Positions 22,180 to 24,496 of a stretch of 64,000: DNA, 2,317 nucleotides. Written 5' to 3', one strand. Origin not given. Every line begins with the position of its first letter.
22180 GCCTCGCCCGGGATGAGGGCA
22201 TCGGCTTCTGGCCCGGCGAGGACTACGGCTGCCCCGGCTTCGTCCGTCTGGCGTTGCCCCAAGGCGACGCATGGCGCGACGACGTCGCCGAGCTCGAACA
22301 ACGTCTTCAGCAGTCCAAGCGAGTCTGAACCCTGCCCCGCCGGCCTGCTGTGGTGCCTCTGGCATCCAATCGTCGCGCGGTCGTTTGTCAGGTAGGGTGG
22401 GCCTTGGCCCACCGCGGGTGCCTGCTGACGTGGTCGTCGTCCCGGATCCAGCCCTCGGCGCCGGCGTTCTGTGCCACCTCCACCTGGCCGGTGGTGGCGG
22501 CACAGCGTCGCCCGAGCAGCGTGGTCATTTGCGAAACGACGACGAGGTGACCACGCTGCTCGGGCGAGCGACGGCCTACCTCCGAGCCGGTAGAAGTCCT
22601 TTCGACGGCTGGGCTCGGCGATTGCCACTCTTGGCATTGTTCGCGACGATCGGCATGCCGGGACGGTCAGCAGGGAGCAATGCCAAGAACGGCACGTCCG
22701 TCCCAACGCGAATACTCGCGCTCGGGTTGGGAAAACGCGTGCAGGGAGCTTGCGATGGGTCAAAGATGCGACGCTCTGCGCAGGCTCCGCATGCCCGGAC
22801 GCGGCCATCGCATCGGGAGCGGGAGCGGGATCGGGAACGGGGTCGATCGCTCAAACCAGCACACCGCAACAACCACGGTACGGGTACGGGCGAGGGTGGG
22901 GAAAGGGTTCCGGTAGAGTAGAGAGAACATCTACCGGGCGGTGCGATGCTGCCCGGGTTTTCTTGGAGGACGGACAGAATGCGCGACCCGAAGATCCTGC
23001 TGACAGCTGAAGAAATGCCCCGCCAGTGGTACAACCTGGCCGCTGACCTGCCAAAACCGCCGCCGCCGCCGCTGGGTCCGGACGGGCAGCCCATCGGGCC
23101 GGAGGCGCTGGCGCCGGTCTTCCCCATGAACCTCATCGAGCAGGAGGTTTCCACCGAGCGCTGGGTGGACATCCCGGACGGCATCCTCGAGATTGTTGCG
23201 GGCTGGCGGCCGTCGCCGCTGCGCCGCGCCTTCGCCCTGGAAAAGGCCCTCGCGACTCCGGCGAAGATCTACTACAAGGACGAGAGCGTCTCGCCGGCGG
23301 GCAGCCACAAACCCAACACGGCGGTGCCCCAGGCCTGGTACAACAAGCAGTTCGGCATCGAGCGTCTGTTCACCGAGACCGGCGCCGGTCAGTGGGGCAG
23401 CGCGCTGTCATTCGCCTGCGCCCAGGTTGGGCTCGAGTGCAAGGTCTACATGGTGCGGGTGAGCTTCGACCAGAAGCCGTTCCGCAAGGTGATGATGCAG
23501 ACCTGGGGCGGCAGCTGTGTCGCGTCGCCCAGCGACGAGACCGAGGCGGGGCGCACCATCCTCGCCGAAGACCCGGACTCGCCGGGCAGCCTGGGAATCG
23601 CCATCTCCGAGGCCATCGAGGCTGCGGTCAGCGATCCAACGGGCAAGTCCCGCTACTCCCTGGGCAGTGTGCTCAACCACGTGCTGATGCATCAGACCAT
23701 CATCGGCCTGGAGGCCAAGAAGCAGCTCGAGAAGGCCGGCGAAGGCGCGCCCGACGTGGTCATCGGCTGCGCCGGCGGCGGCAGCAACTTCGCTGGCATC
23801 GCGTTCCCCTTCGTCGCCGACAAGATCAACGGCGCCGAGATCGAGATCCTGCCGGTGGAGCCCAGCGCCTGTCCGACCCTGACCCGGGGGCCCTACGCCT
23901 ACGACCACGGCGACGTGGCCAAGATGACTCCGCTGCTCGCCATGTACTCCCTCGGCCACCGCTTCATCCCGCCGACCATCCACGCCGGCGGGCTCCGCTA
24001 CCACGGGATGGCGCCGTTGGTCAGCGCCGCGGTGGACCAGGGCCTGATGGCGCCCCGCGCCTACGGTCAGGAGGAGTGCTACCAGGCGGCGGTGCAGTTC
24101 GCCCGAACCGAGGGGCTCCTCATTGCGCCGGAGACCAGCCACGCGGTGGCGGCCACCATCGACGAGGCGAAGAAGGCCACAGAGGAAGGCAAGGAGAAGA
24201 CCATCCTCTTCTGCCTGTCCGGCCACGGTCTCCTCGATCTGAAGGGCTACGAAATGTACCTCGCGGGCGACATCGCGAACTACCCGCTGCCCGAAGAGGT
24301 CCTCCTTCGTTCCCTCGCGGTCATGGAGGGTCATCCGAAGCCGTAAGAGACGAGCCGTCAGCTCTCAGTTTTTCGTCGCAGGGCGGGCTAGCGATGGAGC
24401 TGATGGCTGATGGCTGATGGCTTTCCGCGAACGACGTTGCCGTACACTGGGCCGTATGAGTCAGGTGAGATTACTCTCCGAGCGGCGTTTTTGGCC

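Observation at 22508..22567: Three-copy hairpin with six compensatory stem substitutions and a conserved 21-22-nt loop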

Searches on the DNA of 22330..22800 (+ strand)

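Call 43: search_rna_families(source=window, start=22330, end=22800, threshold=evalue, max_evalue=10)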
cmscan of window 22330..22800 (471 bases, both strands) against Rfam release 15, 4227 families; matches with E-value up to 10: 7.
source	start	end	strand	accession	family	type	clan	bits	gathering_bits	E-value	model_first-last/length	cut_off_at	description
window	22502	22574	-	RF00793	mir-497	Gene; miRNA;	-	23.4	62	0.027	1-85/85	no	mir-497 microRNA precursor family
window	22625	22692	-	RF03837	mir-3138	Gene; miRNA;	-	20.7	90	0.75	1-82/82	no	mir-3138 microRNA precursor family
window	22467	22594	+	RF02836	Bcj14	Gene; sRNA;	-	18.3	59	0.48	1-171/171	no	Burkholderia RNA 14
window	22445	22509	+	RF03207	mir-3960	Gene; miRNA;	-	17.5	73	7.9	1-73/73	no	mir-3960 microRNA precursor family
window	22518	22612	+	RF02139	HOXA11-AS1_3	Gene; lncRNA;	-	17.4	50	1.4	1-98/98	no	HOXA11 antisense RNA 1 conserved region 3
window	22622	22695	+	RF03333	mir-2820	Gene; miRNA;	-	14.6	84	4.3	1-83/83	no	mir-2820 microRNA precursor family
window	22613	22659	-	RF01129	sR44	Gene; snRNA; snoRNA; CD-box;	-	10.9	45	4.3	1-55/55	no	Small nucleolar RNA sR44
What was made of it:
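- On Known RNA families (Rfam 15): At E of 10 or below there are only generic hairpin hits to miRNA precursors (call 43).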

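Call 80: build_rna_model(alignment_id=A9)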
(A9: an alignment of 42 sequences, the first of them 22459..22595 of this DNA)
Model R1 built from alignment A9 (42 sequences, 160 columns); structure: RNAalifold consensus.
model positions 138; base pairs 26; branch points 1; effective number of sequences 2.01; information 0.59 bits per position. Calibrated on 0.2 Mb of random sequence (short: E-values are rough).
structure used (alignment columns):
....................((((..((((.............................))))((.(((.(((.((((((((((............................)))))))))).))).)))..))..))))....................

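Call 81: search_with_rna_model(model_id=R1, sources=[window, L072, L123, L124, L125, L126, L071], max_evalue=1)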
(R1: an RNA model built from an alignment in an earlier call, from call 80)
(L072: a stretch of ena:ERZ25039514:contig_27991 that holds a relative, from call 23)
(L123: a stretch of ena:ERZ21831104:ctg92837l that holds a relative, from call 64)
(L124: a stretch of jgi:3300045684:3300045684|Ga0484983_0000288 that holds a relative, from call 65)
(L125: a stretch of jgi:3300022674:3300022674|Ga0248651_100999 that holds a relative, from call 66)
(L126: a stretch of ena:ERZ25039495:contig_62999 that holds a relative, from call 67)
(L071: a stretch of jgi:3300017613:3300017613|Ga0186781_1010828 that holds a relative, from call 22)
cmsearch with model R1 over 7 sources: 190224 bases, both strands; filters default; matches with E-value up to 1: 22.
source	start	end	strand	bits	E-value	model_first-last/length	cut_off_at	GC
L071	16445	16581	+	138.3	9.4e-25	1-138/138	no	0.72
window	57490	57623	+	129.5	4.6e-23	1-138/138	no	0.69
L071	11398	11534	+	128.6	7e-23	1-138/138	no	0.72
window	22458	22595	+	126.5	1.8e-22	1-138/138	no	0.7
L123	9578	9718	+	124.5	4.3e-22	1-138/138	no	0.7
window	49613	49749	+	122.1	1.2e-21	1-138/138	no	0.69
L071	9556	9693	+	113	7.1e-20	1-138/138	no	0.72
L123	9401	9479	+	52.1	4.4e-08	1-138/138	no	0.73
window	22479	22612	-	42.6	3e-06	1-138/138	no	0.68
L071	16493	16553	-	41.1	5.8e-06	50-111/138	no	0.7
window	57536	57595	-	38.8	1.6e-05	50-111/138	no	0.63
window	49638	49755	-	38.5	1.8e-05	1-138/138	no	0.66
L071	11444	11506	-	36.4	4.6e-05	50-111/138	no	0.7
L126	16071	16178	+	34.1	0.00013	1-138/138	no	0.71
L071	9583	9699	-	33.9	0.00014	1-138/138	no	0.72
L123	9627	9690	-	29.7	0.00091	50-111/138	no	0.69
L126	16103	16158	-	19.6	0.084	51-109/138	no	0.73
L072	1652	1734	-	16.5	0.32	1-138/138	no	0.65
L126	702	796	-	15.1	0.62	1-138/138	no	0.72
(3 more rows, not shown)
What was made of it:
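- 22451..22741 (+): Element copy A, ~290-nt core. It lies between an aminotransferase gene (21216-22328, +) and the trpB-like gene (22979-24346, +). CM R1 hit at 22458-22595, 126.5 bits (call 81).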

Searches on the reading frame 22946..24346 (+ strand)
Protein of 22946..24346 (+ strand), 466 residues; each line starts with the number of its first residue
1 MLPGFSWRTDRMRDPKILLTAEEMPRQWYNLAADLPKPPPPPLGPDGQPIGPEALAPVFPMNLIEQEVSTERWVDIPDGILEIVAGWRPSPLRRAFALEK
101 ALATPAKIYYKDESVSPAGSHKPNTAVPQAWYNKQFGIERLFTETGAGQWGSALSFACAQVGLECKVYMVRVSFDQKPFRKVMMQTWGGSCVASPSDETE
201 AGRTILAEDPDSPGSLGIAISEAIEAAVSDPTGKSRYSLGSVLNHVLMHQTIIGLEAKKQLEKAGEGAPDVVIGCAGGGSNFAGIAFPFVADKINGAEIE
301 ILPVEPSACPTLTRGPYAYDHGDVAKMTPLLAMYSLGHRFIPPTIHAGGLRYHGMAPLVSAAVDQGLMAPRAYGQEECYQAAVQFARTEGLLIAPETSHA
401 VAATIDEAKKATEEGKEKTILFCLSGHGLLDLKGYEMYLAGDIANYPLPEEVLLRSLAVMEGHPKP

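Call 20: find_homologous_proteins(query=window:22946-24346:+, max_evalue=1e-50)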
Query window:22946-24346:+ (466 aa): 8000 proteins with E <= 1e-50 among 8000 candidates; the best 120 are listed.
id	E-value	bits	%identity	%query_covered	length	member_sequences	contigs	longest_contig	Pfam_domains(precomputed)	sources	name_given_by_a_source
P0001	0.0e+0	1040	100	98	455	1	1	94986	PF00291.32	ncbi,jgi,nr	ncbi:MAG: TrpB-like pyridoxal phosphate-dependent enzyme [Thermoanaerobaculales bacterium]|jgi:trypt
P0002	9.3e-279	943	89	98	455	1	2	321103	PF00291.32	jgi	-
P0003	2.4e-275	932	86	98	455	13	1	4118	PF00291.32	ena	-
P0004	2.8e-275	932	88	98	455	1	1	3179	PF00291.32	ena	-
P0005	5.3e-274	927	87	98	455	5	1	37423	PF00291.32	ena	-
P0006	1.5e-273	926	85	98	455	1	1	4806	PF00291.32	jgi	jgi:tryptophan synthase beta chain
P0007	7.6e-273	924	86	98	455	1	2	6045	PF00291.32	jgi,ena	jgi:tryptophan synthase beta chain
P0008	1.3e-272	923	86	98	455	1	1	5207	PF00291.32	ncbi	-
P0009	4.2e-272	921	85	98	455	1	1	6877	PF00291.32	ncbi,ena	-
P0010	6.0e-272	921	86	98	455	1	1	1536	PF00291.32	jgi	jgi:tryptophan synthase beta chain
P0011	1.6e-271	919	85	98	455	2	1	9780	PF00291.32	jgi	jgi:tryptophan synthase beta chain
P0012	1.9e-271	919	86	98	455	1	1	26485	PF00291.32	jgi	-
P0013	6.7e-271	917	85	98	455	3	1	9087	PF00291.32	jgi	-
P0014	2.7e-270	915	85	98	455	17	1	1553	PF00291.32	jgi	jgi:tryptophan synthase beta chain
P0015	3.5e-270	915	85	98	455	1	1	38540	PF00291.32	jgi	jgi:tryptophan synthase beta chain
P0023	1.5e-268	909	84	98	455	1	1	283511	PF00291.32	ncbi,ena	-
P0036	6.2e-243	825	77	96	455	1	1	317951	PF00291.32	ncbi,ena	-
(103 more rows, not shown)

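Call 22: find_encoding_contigs(protein=P0002, flank=10000, max_places=3)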
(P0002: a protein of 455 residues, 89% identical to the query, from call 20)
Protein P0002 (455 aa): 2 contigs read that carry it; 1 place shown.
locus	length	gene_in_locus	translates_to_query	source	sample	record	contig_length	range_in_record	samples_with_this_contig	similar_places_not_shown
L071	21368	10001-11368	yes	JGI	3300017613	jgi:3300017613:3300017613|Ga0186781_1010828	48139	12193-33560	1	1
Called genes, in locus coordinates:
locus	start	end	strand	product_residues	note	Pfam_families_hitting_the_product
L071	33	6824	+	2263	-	PF13620:CarboxypepD_reg (faint), PF17210:SdrD_B (faint), PF00801:PKD (weak), PF18911:PKD_4, PF07705:CARDB, PF00801:PKD (weak), PF18911:PKD_4, PF02412:TSP_3 (faint)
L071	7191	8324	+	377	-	PF01817:CM_2, PF13380:CoA_binding_2 (faint), PF02153:PDH_N, PF20463:PDH_C (weak)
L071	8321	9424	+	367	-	PF00155:Aminotran_1_2, PF01041:DegT_DnrJ_EryC1 (weak)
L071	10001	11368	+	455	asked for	PF00291:PALP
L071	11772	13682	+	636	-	PF07690:MFS_1, PF05977:MFS_3, PF01553:Acyltransferase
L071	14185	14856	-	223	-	PF01564:Spermine_synth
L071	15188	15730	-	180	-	-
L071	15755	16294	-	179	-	-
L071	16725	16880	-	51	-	PF04024:PspC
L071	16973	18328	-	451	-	PF07690:MFS_1, PF00854:PTR2 (weak)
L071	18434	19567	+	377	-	PF25917:BSH_RND (weak)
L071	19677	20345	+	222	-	PF00005:ABC_tran, PF02463:SMC_N (faint), PF13304:AAA_21 (faint)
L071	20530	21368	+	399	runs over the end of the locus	PF12704:MacB_PCD, PF02687:FtsX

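Call 23: find_encoding_contigs(protein=P0023, flank=10000, max_places=3)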
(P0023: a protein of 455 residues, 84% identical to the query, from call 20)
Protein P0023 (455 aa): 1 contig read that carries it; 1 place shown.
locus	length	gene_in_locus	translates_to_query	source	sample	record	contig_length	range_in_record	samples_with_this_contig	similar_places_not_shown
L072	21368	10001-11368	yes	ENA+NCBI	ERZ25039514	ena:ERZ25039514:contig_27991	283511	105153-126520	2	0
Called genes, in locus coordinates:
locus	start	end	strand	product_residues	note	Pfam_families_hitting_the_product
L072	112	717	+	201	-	PF08545:ACP_syn_III, PF08541:ACP_syn_III_C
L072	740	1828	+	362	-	PF12146:Hydrolase_4, PF00561:Abhydrolase_1, PF12697:Abhydrolase_6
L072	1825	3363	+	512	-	PF00501:AMP-binding, PF13193:AMP-binding_C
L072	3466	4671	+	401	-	PF00108:Thiolase_N, PF02803:Thiolase_C (weak), PF22691:Thiolase_C_1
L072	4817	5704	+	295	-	PF12146:Hydrolase_4, PF00561:Abhydrolase_1, PF12697:Abhydrolase_6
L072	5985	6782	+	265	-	PF00561:Abhydrolase_1, PF12146:Hydrolase_4, PF12697:Abhydrolase_6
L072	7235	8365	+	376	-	PF01817:CM_2, PF02153:PDH_N, PF20463:PDH_C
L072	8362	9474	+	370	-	PF00155:Aminotran_1_2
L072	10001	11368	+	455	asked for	PF00291:PALP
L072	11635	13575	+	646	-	PF07690:MFS_1, PF05977:MFS_3, PF01553:Acyltransferase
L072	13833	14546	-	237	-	PF01564:Spermine_synth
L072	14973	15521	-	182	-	-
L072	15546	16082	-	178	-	-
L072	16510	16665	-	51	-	PF04024:PspC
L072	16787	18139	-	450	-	PF07690:MFS_1, PF00854:PTR2 (weak)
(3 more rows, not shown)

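Call 63: find_encoding_contigs(protein=P0001, flank=10000, max_places=3)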
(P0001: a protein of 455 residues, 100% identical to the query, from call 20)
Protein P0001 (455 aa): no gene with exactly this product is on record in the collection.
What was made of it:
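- Tried and rejected: Not on record (call 63).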

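Call 64: find_encoding_contigs(protein=P0005, flank=10000, max_places=2)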
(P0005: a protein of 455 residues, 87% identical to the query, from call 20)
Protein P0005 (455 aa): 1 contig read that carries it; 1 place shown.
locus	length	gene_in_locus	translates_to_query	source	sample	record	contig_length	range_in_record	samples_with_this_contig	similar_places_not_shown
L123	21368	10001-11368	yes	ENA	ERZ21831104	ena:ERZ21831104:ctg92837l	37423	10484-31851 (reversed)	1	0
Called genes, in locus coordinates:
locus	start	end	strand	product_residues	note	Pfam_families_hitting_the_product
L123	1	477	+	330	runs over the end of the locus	PF08545:ACP_syn_III, PF08541:ACP_syn_III_C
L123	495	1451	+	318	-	PF00561:Abhydrolase_1, PF12146:Hydrolase_4, PF12697:Abhydrolase_6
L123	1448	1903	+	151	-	PF00501:AMP-binding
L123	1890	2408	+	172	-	PF00501:AMP-binding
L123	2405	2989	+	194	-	PF00501:AMP-binding, PF13193:AMP-binding_C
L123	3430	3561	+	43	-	-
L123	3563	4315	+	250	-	PF22691:Thiolase_C_1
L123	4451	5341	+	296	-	PF12146:Hydrolase_4, PF00561:Abhydrolase_1, PF12697:Abhydrolase_6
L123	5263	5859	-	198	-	-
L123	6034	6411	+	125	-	PF12697:Abhydrolase_6 (weak), PF00561:Abhydrolase_1 (weak)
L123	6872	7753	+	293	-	PF01817:CM_2, PF02153:PDH_N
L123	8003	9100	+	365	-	PF00155:Aminotran_1_2, PF01041:DegT_DnrJ_EryC1 (weak)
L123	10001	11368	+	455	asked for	PF00291:PALP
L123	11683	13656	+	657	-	PF07690:MFS_1, PF05977:MFS_3, PF01553:Acyltransferase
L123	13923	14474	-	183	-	PF01564:Spermine_synth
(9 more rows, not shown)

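Call 65: find_encoding_contigs(protein=P0015, flank=10000, max_places=2)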
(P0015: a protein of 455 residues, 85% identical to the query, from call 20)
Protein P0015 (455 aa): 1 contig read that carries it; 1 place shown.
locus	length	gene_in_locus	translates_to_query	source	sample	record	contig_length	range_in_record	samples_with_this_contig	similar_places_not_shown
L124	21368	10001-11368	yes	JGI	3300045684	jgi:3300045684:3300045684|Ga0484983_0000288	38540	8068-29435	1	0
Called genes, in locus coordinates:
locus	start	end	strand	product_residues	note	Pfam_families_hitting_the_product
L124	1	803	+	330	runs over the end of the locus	PF08545:ACP_syn_III, PF08541:ACP_syn_III_C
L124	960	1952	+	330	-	PF00561:Abhydrolase_1, PF12146:Hydrolase_4, PF12697:Abhydrolase_6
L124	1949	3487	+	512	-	PF00501:AMP-binding, PF13193:AMP-binding_C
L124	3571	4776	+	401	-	PF00108:Thiolase_N, PF02803:Thiolase_C (weak), PF22691:Thiolase_C_1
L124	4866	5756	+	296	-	PF00561:Abhydrolase_1, PF12146:Hydrolase_4 (weak), PF12697:Abhydrolase_6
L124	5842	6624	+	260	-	PF00561:Abhydrolase_1, PF12146:Hydrolase_4, PF12697:Abhydrolase_6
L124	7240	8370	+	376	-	PF01817:CM_2, PF13380:CoA_binding_2 (faint), PF02153:PDH_N, PF20463:PDH_C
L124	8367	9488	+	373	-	PF00155:Aminotran_1_2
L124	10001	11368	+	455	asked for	PF00291:PALP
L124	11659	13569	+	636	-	PF07690:MFS_1, PF05977:MFS_3, PF01553:Acyltransferase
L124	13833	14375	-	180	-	-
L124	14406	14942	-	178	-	-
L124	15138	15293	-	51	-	PF04024:PspC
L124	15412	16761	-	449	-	PF07690:MFS_1, PF00854:PTR2 (weak)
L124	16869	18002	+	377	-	PF25917:BSH_RND, PF25994:HH_AprE (weak), PF25954:Beta-barrel_RND_2 (faint)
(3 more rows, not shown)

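Call 66: find_encoding_contigs(protein=P0012, flank=10000, max_places=2)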
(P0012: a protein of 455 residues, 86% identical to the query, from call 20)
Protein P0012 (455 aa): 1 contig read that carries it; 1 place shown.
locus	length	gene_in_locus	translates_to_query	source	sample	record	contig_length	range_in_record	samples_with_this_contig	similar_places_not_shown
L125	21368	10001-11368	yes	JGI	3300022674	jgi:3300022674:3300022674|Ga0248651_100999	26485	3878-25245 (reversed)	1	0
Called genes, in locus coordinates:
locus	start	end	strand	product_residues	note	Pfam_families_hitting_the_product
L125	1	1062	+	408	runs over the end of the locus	PF00561:Abhydrolase_1, PF12146:Hydrolase_4, PF12697:Abhydrolase_6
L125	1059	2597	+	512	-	PF00501:AMP-binding, PF13193:AMP-binding_C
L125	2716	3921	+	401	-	PF00108:Thiolase_N, PF02803:Thiolase_C (weak), PF22691:Thiolase_C_1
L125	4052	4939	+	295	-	PF12146:Hydrolase_4, PF00561:Abhydrolase_1, PF12697:Abhydrolase_6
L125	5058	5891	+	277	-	PF00561:Abhydrolase_1, PF12146:Hydrolase_4, PF12697:Abhydrolase_6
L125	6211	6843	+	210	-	PF01126:Heme_oxygenase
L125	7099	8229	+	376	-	PF01817:CM_2, PF02153:PDH_N, PF20463:PDH_C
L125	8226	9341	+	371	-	PF00155:Aminotran_1_2, PF01041:DegT_DnrJ_EryC1 (weak)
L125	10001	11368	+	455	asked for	PF00291:PALP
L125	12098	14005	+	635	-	PF07690:MFS_1, PF05977:MFS_3, PF01553:Acyltransferase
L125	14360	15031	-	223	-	PF01564:Spermine_synth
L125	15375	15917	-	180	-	-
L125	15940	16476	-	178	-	-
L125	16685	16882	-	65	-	PF04024:PspC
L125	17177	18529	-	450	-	PF07690:MFS_1, PF00854:PTR2 (faint)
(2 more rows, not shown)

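Call 67: find_encoding_contigs(protein=P0036, flank=10000, max_places=2)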
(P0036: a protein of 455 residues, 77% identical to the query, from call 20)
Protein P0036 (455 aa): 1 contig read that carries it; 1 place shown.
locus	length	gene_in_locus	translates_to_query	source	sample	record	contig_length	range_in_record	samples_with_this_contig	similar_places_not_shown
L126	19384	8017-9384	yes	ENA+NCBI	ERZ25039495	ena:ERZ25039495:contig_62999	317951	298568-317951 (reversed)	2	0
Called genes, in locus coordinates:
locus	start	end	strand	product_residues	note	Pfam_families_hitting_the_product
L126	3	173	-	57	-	?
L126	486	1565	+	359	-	PF01546:Peptidase_M20, PF05343:Peptidase_M42 (faint), PF07687:M20_dimer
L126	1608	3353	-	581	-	PF00171:Aldedh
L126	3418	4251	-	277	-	PF00950:ABC-3, PF01032:FecCD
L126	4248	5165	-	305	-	PF01297:ZnuA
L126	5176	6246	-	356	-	-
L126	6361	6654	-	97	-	-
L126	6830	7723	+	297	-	-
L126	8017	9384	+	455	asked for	PF00291:PALP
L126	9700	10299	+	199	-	PF12728:HTH_17, PF00072:Response_reg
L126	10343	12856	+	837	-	PF00069:Pkinase, PF07714:PK_Tyr_Ser-Thr, PF13428:TPR_14 (faint), PF13424:TPR_12 (faint), PF23914:TPR_CcmH_CycH (faint), PF07719:TPR_2 (faint), PF13432:TPR_16 (weak), PF14559:TPR_19 (weak), +3 more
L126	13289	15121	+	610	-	PF00989:PAS, PF08448:PAS_4, PF13426:PAS_9, PF08447:PAS_3 (weak), PF00512:HisKA (weak), PF02518:HATPase_c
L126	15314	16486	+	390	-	PF25919:BSH_CusB (faint), PF00364:Biotin_lipoyl (faint)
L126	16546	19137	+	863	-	PF03412:Peptidase_C39, PF00005:ABC_tran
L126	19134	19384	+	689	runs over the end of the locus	PF00005:ABC_tran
